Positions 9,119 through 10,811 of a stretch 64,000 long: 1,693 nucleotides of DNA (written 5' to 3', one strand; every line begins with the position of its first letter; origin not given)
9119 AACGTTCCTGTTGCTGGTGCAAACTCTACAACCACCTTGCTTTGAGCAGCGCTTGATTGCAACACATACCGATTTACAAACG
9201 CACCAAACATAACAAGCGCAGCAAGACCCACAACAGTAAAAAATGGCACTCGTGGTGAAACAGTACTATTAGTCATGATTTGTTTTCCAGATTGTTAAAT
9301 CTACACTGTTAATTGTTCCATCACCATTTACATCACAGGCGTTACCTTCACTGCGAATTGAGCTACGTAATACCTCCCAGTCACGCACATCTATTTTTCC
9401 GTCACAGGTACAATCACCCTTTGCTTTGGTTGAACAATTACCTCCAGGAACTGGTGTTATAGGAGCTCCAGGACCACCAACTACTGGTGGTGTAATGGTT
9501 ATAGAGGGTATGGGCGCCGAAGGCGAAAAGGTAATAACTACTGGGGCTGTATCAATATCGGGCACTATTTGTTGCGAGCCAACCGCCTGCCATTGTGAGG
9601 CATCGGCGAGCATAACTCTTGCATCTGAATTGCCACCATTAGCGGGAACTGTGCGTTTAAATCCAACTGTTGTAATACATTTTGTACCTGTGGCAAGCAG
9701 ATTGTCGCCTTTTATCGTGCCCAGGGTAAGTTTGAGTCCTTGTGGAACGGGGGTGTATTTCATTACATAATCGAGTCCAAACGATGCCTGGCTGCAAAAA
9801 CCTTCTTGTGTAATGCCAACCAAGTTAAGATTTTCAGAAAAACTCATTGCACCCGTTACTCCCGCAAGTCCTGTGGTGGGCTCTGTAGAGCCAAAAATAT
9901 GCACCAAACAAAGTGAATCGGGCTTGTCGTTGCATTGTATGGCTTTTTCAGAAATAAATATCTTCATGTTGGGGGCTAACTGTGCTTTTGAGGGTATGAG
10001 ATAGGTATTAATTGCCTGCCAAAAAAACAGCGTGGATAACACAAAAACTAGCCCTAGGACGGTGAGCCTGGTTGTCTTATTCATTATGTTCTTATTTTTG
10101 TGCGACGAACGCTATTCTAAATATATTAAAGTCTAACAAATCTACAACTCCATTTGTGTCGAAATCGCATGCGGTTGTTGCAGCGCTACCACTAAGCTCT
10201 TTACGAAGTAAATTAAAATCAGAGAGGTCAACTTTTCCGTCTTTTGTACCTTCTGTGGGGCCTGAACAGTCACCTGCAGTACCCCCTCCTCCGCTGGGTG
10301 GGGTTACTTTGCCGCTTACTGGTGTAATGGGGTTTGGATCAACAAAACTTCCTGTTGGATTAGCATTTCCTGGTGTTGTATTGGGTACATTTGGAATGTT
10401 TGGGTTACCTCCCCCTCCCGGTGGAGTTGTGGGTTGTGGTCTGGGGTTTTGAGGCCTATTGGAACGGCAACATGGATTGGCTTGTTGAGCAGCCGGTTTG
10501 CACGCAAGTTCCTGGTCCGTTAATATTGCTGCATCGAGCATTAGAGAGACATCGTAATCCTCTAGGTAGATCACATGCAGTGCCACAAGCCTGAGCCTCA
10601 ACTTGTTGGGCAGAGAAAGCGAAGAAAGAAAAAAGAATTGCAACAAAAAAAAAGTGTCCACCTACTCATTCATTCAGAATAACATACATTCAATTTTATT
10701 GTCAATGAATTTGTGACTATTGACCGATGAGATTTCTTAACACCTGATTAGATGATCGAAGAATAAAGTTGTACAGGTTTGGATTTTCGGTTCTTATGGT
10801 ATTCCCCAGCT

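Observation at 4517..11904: Second, minus-strand operon of the same cohesin-dockerin family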

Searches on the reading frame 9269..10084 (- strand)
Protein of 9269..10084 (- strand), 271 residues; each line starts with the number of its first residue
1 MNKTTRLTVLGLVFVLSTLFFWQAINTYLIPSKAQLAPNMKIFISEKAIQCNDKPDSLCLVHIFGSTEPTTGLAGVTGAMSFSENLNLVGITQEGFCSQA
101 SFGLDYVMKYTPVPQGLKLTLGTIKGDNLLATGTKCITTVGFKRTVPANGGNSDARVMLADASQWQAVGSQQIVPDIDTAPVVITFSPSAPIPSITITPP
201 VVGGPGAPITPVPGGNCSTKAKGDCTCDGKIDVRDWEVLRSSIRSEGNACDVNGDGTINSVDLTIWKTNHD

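Call 3: search_protein_families(library=pfam, proteins=[window:9269-10084:-], max_evalue=1)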
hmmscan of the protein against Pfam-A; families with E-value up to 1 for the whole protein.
window:9269-10084:- (271 aa): 4 families
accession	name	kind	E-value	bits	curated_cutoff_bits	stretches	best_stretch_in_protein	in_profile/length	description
PF00404.24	Dockerin_1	-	4.2e-08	33.7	22.9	1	222-265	1-51/57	Dockerin type I domain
PF00036.39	EF-hand_1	-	0.094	12.8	25.4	0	250-262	9-21/29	EF hand domain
PF13202.12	EF-hand_5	-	0.17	11.8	25.9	0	251-259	9-17/25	EF hand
PF07611.17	DUF1574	-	0.33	10.7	29.1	1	9-66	13-70/342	Protein of unknown function (DUF1574)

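Call 8: search_protein_families(library=ncbifam, proteins=[window:9269-10084:-], max_evalue=0.1)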
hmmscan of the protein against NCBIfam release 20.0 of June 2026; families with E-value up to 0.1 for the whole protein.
window:9269-10084:- (271 aa): 1 family
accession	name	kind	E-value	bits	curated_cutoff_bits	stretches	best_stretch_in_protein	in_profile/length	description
NF049990.1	CellobisidaseCelK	equivalog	0.0063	14.7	1700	1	222-267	829-879/889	cellulose 1,4-beta-cellobiosidase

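Call 10: search_solved_structures(query=window:9269-10084:-, max_evalue=1, show_alignments=2)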
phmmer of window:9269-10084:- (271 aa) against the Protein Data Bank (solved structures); distinct sequences matched with E-value up to 1: 14.
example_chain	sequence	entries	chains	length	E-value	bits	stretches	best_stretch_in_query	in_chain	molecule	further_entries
1daq_A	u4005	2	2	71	0.0032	20.1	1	218-267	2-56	ENDOGLUCANASE SS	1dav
2mte_A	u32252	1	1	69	0.0048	19.6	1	218-267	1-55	Cellulose 1,4-beta-cellobiosidase (reducing end) CelS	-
5lxv_B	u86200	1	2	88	0.0061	19.2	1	212-265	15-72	Carbohydrate-binding protein WP_009985128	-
4fl4_A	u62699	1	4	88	0.0067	19.1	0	246-267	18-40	Glycoside hydrolase family 9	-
1ohz_B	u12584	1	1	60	0.026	17.2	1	251-268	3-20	ENDO-1,4-BETA-XYLANASE Y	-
6kg9_A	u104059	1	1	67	0.039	16.6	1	215-264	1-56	And cellulose-binding endoglucanase family 9 CelL ortholog dockerin domain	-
2ccl_B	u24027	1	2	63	0.045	16.4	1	251-268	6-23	ENDO-1,4-BETA-XYLANASE Y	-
2yik_A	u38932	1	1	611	0.11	15.1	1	202-267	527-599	ENDOGLUCANASE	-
6kgc_B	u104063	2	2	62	0.12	14.9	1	222-264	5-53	And cellulose-binding endoglucanase family 9 CelL ortholog dockerin domain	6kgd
2y3n_B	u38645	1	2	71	0.27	13.8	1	219-265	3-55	CELLULOSOMAL FAMILY-48 PROCESSIVE GLYCOSIDE HYDROLASE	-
2vn5_B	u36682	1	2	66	0.46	13.1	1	223-267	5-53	ENDOGLUCANASE A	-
2jnk_A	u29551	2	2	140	0.47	13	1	220-264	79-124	Hyalurononglucosaminidase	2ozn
6kge_D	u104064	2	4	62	0.77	12.3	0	223-264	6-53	And cellulose-binding endoglucanase family 9 CelL ortholog dockerin domain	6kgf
4cj0_A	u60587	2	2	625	0.95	12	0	248-267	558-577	ENDOGLUCANASE D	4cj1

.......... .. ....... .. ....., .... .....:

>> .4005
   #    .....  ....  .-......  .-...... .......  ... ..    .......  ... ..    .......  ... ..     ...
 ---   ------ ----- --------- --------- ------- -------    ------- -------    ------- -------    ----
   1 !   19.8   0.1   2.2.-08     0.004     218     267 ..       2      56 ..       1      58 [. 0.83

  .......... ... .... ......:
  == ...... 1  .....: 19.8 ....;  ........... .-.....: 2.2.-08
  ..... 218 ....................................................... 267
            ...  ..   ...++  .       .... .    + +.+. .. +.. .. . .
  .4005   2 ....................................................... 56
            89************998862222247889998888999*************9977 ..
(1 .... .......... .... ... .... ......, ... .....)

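Call 19: find_homologous_proteins(query=window:9269-10084:-, max_evalue=0.001)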
Query window:9269-10084:- (271 aa): 13 proteins with E <= 0.001 among 674 candidates.
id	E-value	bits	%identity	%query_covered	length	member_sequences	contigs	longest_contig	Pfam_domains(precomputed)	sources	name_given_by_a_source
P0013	2.4e-179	612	100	100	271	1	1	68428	PF00404.25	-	-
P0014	2.9e-141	488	80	100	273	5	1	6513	PF00404.25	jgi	jgi:hypothetical protein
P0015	4.7e-141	487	81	100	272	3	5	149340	PF00404.25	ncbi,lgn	-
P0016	9.0e-138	476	80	100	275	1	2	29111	PF00404.25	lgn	-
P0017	4.8e-129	448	75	100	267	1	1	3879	PF00404.25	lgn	-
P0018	8.7e-128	443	73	100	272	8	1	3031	PF00404.25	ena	-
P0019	6.8e-127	441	72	100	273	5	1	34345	PF00404.25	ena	-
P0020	3.5e-116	405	65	100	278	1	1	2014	PF00404.25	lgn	-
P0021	1.1e-112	394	61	100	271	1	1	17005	PF00404.25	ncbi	-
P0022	4.5e-97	343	56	99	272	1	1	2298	PF00404.25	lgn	-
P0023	1.0e-92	328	61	86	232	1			-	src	-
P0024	6.9e-64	234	45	100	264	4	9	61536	-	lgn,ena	-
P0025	6.5e-63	231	43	100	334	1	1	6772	PF00404.25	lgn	-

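Call 34: predict_structure(alignment_id=A2)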
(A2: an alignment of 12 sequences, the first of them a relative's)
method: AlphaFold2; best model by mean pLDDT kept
length: 271 residues; sequences in the alignment: 12
mean_pLDDT: 68.7   pTM: 0.59
mean pLDDT of the five models: 68.7, 64.7, 63.6, 62.5, 57.8
residues with pLDDT >= 90: 5; 70-90: 129; 50-70: 111; < 50: 26
segments of 3 or more residues with pLDDT < 50: 28-37, 202-216
pLDDT, mean of each block of 10 residues (from residue 1): 78 82 54 47 82 85 77 69 87 71 66 79 61 80 75 80 57 70 88 77 34 49 72 68 57 56 55 50
secondary structure, 60 per line:
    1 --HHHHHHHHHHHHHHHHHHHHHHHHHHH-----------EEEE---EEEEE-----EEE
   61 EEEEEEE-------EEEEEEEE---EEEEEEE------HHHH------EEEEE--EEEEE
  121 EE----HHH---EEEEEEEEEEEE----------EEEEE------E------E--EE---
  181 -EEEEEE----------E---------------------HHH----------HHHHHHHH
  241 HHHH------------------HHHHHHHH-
elements in order: H3-29 E41-44 E48-52 E58-67 E75-82 E86-92 H99-102 E109-113 E116-122 E133-144 E155-159 E182-187 H233-244 H263-270

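Call 38: search_protein_families(library=pfam, alignment_id=A2, max_evalue=1)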
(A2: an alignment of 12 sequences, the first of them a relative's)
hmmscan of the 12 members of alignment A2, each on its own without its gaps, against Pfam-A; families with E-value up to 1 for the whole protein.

A. member 1, P0013 (271 aa): 4 families
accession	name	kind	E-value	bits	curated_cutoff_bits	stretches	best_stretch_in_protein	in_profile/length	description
PF00404.24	Dockerin_1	-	4.2e-08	33.7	22.9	1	222-265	1-51/57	Dockerin type I domain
PF00036.39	EF-hand_1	-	0.094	12.8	25.4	0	250-262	9-21/29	EF hand domain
PF13202.12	EF-hand_5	-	0.17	11.8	25.9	0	251-259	9-17/25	EF hand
PF07611.17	DUF1574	-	0.33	10.7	29.1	1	9-66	13-70/342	Protein of unknown function (DUF1574)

B. families by the number of members that match (of 12 scanned): 8 families
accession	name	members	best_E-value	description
PF00404.24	Dockerin_1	12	4.6e-10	Dockerin type I domain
PF00036.39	EF-hand_1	5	0.037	EF hand domain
PF13202.12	EF-hand_5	4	0.17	EF hand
PF03427.18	CBM_19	2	0.0039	Carbohydrate binding domain (family 19)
PF07611.17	DUF1574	2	0.091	Protein of unknown function (DUF1574)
PF07256.17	DUF1435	1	0.11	Protein of unknown function (DUF1435)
PF13405.12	EF-hand_6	1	0.17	EF-hand domain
PF13499.12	EF-hand_7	1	0.24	EF-hand domain pair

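Call 39: fold_search(model_id=the predicted structure, library=pdb)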
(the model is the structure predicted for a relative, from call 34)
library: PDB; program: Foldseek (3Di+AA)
matches with E <= 10: 1955; with E <= 0.001: 129
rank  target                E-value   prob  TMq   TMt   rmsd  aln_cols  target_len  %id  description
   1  6kge_A                2.0e-08  1.00  0.42  0.75   3.3       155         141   12  Crystal structure of CaDoc0917(R16D)-CaCohA2 complex at pH 5.5 (released 2020-07-08)
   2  6kgf_C                2.4e-08  1.00  0.40  0.68   4.3       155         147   11  Crystal structure of CaDoc0917(R16D)-CaCohA2 complex at pH 8.2 (released 2020-07-08)
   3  6kgc_A                3.7e-08  1.00  0.41  0.71   3.7       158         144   13  Crystal structure of CaDoc0917(R49D)-CaCohA2 complex at pH 5.4 (released 2020-07-08)
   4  6kgd_A                4.0e-08  1.00  0.41  0.71   3.9       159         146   12  Crystal structure of CaDoc0917(R49D)-CaCohA2 complex at pH 8.0 (released 2020-07-08)
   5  6kgf_A                6.1e-08  1.00  0.40  0.69   3.9       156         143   12  Crystal structure of CaDoc0917(R16D)-CaCohA2 complex at pH 8.2 (released 2020-07-08)
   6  4ums                  7.8e-08  1.00  0.38  0.63   7.3       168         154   10  The crystal structure of the seventh ScaB type I cohesin from Pseudobacteroides cellulosolvens (released 2015-05-06)
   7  5nrm_A                8.9e-08  1.00  0.38  0.65   4.6       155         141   11  Crystal structure of the sixth cohesin from Acetivibrio cellulolyticus' scaffoldin B in complex with Cel5 dockerin S51 (released 2018-01-31)
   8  1g1k_A                1.3e-07  1.00  0.41  0.72   3.9       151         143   10  COHESIN MODULE FROM THE CELLULOSOME OF CLOSTRIDIUM CELLULOLYTICUM (released 2000-11-22)
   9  2vn6_A                1.3e-07  1.00  0.39  0.65   4.5       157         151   12  The Clostridium cellulolyticum dockerin displays a dual binding mode for its cohesin partner (released 2008-05-13)
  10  2vn5_C                1.9e-07  1.00  0.40  0.67   4.3       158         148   13  The Clostridium cellulolyticum dockerin displays a dual binding mode for its cohesin partner (released 2008-05-20)
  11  2xdh                  2.0e-07  1.00  0.33  0.62   7.3       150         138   13  Non-cellulosomal cohesin from the hyperthermophilic archaeon Archaeoglobus fulgidus (released 2010-05-26)
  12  2vn5_A                2.2e-07  1.00  0.40  0.70   4.4       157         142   12  The Clostridium cellulolyticum dockerin displays a dual binding mode for its cohesin partner (released 2008-05-20)
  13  3ul4_A                2.5e-07  1.00  0.36  0.64   6.0       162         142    8  Crystal structure of Coh-OlpA(Cthe_3080)-Doc918(Cthe_0918) complex: A novel type I Cohesin-Dockerin complex from Clost (released 2012-11-28)
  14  4iu3_A                2.5e-07  1.00  0.36  0.45   8.0       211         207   12  Cohesin-dockerin -X domain complex from Ruminococcus flavefacience (released 2013-04-24)
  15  3kcp_A                3.0e-07  1.00  0.41  0.37   4.5       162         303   12  Crystal structure of interacting Clostridium thermocellum multimodular components (released 2010-02-09)
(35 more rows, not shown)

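Call 44: search_solved_structures(query=A2, max_evalue=10)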
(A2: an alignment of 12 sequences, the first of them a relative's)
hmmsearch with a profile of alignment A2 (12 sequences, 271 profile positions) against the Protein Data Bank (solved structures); distinct sequences matched with E-value up to 10: 16.
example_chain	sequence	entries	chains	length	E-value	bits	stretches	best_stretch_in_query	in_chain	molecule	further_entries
1daq_A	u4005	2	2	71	0.0002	24.1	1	218-267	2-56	ENDOGLUCANASE SS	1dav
2mte_A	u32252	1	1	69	0.0003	23.5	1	219-267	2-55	Cellulose 1,4-beta-cellobiosidase (reducing end) CelS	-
4fl4_A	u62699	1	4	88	0.002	20.8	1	242-267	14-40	Glycoside hydrolase family 9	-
2yik_A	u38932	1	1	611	0.0034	20.1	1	199-267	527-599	ENDOGLUCANASE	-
2y3n_B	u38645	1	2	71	0.0077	18.9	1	220-266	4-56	CELLULOSOMAL FAMILY-48 PROCESSIVE GLYCOSIDE HYDROLASE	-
5lxv_B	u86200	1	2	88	0.015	17.9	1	215-265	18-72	Carbohydrate-binding protein WP_009985128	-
1ohz_B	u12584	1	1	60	0.13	14.9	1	251-267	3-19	ENDO-1,4-BETA-XYLANASE Y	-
2vn5_B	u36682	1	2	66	0.14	14.8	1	223-268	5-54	ENDOGLUCANASE A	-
8x39_A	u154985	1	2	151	0.16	14.6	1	223-266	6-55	Serine protease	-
8x3a_A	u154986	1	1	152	0.16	14.6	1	223-266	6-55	Serine protease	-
2ccl_B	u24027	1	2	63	0.24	14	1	251-267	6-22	ENDO-1,4-BETA-XYLANASE Y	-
2jnk_A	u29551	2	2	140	0.26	13.9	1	218-264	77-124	Hyalurononglucosaminidase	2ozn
2vn6_B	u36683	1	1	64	0.29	13.8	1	223-268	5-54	ENDOGLUCANASE A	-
5nrk_B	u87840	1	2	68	1.2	11.7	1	223-267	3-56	DocCel5: Type I dockerin repeat domain from A. cellulolyticus family 5 endoglucanase WP_01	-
4cj0_A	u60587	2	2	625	2.2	10.9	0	223-266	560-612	ENDOGLUCANASE D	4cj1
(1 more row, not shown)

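Call 64: search_protein_representatives(alignment_id=A2)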
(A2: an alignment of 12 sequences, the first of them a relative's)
Query: 12 sequences, 271 profile positions. Proteins with E-value up to 0.001 (for the whole library): 598; up to 1e-10: 36; up to 1e-30: 9. The best 150 are listed.
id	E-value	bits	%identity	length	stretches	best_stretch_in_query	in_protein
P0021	3.9e-139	479.0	-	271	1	1-271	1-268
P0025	9.6e-115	399.1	-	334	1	1-271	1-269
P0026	1.3e-101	356.0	-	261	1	1-271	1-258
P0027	3.4e-71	256.2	-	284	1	1-271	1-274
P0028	6.8e-68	245.4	-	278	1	1-266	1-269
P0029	7.6e-55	202.6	-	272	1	3-268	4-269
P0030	4.6e-53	196.8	-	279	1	12-269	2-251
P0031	5.1e-51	190.1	-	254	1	1-269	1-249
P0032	9.5e-42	159.7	-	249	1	1-269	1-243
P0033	4.6e-23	98.4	-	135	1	4-102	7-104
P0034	4.3e-21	91.9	-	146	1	7-143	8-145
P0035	1.7e-20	90.0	-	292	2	4-242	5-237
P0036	6.2e-20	88.1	-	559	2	5-205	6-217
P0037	1.9e-19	86.6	-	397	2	187-267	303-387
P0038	8.7e-19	84.4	-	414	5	223-269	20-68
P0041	3.6e-17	79.1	-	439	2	4-208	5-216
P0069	6.1e-10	55.4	-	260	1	11-214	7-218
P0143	4.2e-07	46.1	-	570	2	1-188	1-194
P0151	5.8e-07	45.6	-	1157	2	105-189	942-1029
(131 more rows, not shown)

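Call 65: search_protein_families(library=pfam, proteins=[P0029, P0030, P0031, P0032, P0035, P0036, P0041, P0069, P0143, P0151], max_evalue=0.1)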
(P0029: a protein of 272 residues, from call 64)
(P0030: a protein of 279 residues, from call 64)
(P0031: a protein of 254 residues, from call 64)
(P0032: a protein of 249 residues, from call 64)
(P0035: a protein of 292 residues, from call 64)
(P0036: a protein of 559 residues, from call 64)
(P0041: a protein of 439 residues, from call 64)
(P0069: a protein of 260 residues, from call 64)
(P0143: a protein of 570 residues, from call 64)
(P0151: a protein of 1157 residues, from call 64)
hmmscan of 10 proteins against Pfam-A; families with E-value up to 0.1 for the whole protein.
P0029 (272 aa): 1 family
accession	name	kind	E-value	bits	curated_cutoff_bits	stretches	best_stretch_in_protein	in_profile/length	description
PF00404.24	Dockerin_1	-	7.7e-06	26.4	22.9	1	221-266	1-51/57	Dockerin type I domain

P0030 (279 aa): 1 family
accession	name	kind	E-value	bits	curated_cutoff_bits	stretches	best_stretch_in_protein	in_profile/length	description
PF00404.24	Dockerin_1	-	5e-05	23.8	22.9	1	204-247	2-51/57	Dockerin type I domain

P0031 (254 aa): 1 family
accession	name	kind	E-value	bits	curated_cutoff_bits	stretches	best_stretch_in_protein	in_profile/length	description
PF18884.5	TSP3_bac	-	0.09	13.1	25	0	231-240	1-10/22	Bacterial TSP3 repeat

P0032 (249 aa): 2 families
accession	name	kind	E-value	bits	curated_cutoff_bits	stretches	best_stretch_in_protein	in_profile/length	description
PF00404.24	Dockerin_1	-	2.4e-06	28.1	22.9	1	196-239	2-51/57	Dockerin type I domain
PF00963.24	Cohesin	-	0.0056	17.3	24.1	1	48-153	7-111/139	Cohesin domain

P0035 (292 aa): 2 families
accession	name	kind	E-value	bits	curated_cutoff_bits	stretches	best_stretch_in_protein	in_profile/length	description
PF00404.24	Dockerin_1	-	1.7e-05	25.4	22.9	1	218-279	2-49/57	Dockerin type I domain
PF00963.24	Cohesin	-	0.0014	19.3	24.1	1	47-97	6-58/139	Cohesin domain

P0036 (559 aa): 2 families
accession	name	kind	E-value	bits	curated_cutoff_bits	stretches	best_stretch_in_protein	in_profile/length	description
PF00963.24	Cohesin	-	2.3e-08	34.8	24.1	1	320-432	7-109/139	Cohesin domain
PF00404.24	Dockerin_1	-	0.053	14.2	22.9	0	485-529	2-51/57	Dockerin type I domain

P0041 (439 aa): 1 family
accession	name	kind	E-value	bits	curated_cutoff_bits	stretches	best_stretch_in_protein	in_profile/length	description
PF00404.24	Dockerin_1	-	0.022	15.4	22.9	1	374-418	2-51/57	Dockerin type I domain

P0069 (260 aa): 0 families

P0143 (570 aa): 2 families
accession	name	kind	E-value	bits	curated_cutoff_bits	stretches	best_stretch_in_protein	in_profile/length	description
PF00404.24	Dockerin_1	-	1.2e-09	38.7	22.9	1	515-563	5-56/57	Dockerin type I domain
PF02922.24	CBM_48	-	0.079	13.7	22.4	0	439-467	45-73/83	Carbohydrate-binding module 48 (Isoamylase N-terminal domain)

P0151 (1157 aa): 14 families
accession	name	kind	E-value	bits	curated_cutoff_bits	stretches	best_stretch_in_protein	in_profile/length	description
PF01674.24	Lipase_2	-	1.1e-09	38.6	20.3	1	328-418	2-94/219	Lipase (class 2)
PF00561.26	Abhydrolase_1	-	9.3e-09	35.7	25.8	1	329-481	2-144/245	alpha/beta hydrolase fold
PF24096.1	DUF7379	-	3.3e-08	34.1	33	1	357-466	30-139/191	Domain of unknown function (DUF7379)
PF02089.21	Palm_thioest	-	2.2e-06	28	26.8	1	329-440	1-112/254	Palmitoyl protein thioesterase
PF12146.15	Hydrolase_4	-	2.2e-06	27.6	27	1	330-422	7-99/239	Serine aminopeptidase, S33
PF23560.1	GBD_Hemicentin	-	7.7e-06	26.2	27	1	591-658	17-84/100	Hemicentin galactose-binding domain-like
PF12697.13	Abhydrolase_6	-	1.3e-05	26.5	26.3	1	330-540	1-178/217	Alpha/beta hydrolase family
PF07819.20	PGAP1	-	1.5e-05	25.3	24.3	1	395-443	87-134/233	PGAP1-like alpha/beta domain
PF00041.27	fn3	-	5.7e-05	23.7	25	1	1034-1115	3-80/84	Fibronectin type III domain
PF24584.1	Ig_CYK3_C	-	0.00013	22.6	27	1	712-772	37-99/105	CYK3 C-terminal Ig-like domain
PF02450.21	LCAT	-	0.00028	20.7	21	1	339-443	65-167/392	Lecithin:cholesterol acyltransferase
PF06028.17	DUF915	-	0.00066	19.5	22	1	392-439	96-144/255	Alpha/beta hydrolase of unknown function (DUF915)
PF05057.20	DUF676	-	0.0016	18.4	20.3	1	330-453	8-140/217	Putative serine esterase (DUF676)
PF00404.24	Dockerin_1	-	0.054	14.1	22.9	0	796-840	2-51/57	Dockerin type I domain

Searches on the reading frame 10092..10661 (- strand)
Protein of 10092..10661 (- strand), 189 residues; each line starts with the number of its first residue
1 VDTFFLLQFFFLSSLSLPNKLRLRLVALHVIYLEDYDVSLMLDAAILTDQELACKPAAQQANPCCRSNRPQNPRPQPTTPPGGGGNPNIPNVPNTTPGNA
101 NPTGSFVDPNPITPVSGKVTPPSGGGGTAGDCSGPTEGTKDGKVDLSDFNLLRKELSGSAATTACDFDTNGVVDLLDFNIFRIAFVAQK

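Call 3: search_protein_families(library=pfam, proteins=[window:10092-10661:-], max_evalue=1)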
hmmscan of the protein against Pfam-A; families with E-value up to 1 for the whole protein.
window:10092-10661:- (189 aa): 1 family
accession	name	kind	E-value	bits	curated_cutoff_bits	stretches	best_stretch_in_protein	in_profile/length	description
PF00404.24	Dockerin_1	-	0.00027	21.5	22.9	1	140-180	6-51/57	Dockerin type I domain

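Call 8: search_protein_families(library=ncbifam, proteins=[window:10092-10661:-], max_evalue=0.1)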
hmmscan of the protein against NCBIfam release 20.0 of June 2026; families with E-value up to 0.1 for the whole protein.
window:10092-10661:- (189 aa): 1 family
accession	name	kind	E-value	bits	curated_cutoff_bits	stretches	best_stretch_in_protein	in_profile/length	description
NF041540.1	dockerin_GC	domain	0.0012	19.2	29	0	128-150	35-57/67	GC-type dockerin domain-anchored protein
